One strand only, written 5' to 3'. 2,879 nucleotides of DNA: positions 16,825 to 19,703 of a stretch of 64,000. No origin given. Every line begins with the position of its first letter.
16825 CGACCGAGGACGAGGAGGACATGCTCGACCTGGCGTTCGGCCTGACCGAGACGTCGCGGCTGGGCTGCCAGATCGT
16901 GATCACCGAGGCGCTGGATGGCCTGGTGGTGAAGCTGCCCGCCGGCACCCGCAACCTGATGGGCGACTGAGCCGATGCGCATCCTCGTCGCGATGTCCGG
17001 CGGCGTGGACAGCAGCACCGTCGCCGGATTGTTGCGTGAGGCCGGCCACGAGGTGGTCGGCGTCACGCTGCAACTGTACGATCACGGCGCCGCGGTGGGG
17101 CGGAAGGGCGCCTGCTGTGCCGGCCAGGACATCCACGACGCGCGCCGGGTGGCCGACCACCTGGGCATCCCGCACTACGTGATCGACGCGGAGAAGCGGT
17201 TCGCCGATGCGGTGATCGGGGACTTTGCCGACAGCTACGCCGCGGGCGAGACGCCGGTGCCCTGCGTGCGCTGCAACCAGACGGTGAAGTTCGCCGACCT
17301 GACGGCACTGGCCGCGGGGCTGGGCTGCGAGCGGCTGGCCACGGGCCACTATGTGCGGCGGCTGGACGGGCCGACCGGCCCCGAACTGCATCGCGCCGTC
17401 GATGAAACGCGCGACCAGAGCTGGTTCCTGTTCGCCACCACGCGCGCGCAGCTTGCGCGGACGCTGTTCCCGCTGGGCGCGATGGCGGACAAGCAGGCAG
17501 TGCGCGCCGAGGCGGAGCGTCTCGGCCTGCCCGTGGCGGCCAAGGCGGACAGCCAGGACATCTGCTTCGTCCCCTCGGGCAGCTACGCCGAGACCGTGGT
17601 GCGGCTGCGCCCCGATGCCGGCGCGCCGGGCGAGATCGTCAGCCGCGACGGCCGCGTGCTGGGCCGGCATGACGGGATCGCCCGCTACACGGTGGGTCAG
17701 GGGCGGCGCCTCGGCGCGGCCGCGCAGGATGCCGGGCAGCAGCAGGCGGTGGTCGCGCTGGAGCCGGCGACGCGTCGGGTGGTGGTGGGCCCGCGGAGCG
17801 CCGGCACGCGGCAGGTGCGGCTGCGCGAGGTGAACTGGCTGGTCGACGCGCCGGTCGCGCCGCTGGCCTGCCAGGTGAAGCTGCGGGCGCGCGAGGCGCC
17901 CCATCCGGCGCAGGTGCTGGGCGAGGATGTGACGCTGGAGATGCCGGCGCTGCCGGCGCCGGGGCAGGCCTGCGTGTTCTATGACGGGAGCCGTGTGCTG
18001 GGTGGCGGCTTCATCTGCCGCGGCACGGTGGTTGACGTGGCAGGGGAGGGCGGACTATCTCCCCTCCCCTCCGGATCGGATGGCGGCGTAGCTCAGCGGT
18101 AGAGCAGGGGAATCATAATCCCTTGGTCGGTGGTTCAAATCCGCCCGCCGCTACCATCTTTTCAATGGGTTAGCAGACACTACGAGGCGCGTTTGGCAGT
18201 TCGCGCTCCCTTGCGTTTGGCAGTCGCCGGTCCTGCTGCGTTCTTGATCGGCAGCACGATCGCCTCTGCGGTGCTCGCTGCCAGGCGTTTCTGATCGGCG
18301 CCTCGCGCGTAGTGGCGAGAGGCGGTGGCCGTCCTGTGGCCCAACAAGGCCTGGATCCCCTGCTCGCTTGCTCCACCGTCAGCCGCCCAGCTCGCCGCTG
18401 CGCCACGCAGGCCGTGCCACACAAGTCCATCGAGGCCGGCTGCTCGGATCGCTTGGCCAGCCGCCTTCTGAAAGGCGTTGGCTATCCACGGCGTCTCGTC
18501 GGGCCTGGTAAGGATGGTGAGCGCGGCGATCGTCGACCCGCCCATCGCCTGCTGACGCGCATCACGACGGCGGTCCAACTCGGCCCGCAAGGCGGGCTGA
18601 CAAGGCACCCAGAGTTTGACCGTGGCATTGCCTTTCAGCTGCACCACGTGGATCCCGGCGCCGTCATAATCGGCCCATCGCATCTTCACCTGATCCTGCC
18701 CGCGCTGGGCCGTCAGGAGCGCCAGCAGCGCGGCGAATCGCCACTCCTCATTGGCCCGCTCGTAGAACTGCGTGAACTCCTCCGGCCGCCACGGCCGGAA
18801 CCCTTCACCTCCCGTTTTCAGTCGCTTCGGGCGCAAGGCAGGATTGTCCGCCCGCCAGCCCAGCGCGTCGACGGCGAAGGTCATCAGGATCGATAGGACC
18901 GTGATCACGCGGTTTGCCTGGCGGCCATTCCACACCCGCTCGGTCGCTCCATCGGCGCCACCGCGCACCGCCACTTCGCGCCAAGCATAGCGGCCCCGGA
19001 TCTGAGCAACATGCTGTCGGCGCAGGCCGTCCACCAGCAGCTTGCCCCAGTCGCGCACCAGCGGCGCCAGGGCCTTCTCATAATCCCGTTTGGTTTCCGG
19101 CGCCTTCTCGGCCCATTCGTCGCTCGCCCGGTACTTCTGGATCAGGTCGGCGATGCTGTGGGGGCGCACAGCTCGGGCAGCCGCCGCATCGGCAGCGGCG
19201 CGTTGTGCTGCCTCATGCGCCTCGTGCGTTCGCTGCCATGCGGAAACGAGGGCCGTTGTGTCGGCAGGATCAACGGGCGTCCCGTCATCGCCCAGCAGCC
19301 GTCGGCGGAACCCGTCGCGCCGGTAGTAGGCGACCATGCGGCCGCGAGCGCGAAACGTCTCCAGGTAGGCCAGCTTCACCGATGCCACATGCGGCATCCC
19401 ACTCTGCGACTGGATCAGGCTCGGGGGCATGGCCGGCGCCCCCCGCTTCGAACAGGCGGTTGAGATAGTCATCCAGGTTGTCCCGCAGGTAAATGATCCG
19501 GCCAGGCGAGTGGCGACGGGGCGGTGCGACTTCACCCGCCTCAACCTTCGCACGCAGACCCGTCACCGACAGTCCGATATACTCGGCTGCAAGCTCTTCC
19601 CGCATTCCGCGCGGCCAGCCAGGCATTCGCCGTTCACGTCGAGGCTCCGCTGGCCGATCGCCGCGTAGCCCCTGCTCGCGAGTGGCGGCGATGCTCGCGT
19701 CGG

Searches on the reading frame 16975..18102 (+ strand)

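Call 88: search_protein_families(library=pfam, proteins=[window:16975-18102:+], max_evalue=0.001)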
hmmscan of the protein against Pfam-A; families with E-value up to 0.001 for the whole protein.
window:16975-18102:+ (375 aa): 5 families
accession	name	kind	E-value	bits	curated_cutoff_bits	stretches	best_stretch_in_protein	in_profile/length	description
PF03054.22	tRNA_Me_trans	-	7.2e-69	231.9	20.6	1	1-200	1-201/202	tRNA methyl transferase HUP domain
PF20258.4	tRNA_Me_trans_C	-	3.5e-13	50.1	20.6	1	279-347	2-77/77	Aminomethyltransferase beta-barrel domain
PF20259.3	tRNA_Me_trans_M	-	1.3e-09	37.9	27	1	217-272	11-65/66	tRNA methyl transferase PRC-barrel domain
PF00733.27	Asn_synthase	-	3e-07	30.9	21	1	5-135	22-144/354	Asparagine synthase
PF00764.25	Arginosuc_synth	-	0.00072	20.1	27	0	2-81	1-70/162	Arginosuccinate synthase N-terminal HUP domain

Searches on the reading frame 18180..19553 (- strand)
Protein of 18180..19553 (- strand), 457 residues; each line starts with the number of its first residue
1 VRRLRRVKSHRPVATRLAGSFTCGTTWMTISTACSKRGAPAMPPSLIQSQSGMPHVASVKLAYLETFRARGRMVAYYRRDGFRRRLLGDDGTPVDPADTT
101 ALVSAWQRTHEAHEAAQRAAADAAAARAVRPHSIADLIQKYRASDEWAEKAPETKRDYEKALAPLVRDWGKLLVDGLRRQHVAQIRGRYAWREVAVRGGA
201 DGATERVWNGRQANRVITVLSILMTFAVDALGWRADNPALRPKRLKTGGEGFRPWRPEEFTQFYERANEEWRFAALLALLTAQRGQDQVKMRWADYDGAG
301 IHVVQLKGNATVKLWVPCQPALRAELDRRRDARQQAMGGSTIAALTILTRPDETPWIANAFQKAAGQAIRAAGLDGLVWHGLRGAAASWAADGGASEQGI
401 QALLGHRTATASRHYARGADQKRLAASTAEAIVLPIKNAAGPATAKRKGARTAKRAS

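Call 88: search_protein_families(library=pfam, proteins=[window:18180-19553:-], max_evalue=0.001)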
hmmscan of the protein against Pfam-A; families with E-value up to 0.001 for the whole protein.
window:18180-19553:- (457 aa): 1 family
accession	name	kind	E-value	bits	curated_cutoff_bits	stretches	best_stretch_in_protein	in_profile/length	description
PF00589.27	Phage_integrase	-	2.6e-10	40.8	27.1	1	260-421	8-171/172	Phage integrase family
